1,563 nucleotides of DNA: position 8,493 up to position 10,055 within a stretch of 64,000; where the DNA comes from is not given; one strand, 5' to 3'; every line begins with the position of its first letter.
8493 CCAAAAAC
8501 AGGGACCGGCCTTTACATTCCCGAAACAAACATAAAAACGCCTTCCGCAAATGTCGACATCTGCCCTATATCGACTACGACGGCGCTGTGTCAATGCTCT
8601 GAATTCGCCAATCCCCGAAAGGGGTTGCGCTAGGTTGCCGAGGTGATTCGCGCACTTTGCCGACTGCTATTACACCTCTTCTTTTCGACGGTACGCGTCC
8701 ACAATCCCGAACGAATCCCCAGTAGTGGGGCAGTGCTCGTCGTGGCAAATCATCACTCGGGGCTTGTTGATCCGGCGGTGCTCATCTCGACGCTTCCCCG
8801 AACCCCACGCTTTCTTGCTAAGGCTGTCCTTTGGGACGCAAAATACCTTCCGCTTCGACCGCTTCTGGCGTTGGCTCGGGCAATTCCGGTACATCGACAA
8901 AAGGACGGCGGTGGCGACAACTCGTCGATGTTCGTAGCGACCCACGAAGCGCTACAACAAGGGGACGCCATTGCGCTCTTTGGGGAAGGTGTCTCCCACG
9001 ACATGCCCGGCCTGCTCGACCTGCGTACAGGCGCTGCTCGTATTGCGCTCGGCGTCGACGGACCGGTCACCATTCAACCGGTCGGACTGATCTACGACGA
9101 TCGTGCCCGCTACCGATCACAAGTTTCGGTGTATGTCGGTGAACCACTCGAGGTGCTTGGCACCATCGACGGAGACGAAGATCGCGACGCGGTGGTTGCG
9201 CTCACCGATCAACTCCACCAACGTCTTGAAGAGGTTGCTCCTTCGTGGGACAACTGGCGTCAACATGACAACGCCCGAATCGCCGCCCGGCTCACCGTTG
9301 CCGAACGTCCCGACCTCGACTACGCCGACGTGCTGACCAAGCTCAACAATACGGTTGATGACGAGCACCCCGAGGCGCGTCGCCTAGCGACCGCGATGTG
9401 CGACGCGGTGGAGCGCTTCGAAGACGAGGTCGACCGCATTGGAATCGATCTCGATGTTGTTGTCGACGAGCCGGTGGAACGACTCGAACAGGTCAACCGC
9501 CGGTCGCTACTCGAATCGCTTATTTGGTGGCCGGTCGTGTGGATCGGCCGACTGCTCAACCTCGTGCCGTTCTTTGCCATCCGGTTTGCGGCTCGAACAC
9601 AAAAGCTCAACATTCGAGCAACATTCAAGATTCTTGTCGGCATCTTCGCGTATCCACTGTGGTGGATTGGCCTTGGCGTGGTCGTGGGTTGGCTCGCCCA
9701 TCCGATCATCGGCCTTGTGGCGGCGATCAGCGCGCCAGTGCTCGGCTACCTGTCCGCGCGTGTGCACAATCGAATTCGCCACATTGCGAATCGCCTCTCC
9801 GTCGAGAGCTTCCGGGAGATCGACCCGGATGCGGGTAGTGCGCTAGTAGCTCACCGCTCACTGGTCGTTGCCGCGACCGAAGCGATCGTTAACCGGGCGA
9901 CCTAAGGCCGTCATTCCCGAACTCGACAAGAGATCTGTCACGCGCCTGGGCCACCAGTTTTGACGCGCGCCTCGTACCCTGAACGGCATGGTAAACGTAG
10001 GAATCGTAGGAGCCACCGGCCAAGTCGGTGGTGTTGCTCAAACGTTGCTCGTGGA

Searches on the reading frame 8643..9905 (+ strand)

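Call 48: search_protein_families(library=pfam, proteins=[window:8643-9905:+], max_evalue=0.0001)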
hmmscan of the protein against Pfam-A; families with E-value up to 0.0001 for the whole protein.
window:8643-9905:+ (420 aa): 1 family
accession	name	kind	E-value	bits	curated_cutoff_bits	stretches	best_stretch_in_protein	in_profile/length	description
PF01553.26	Acyltransferase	-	1.1e-16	61.3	23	1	17-148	2-130/132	Acyltransferase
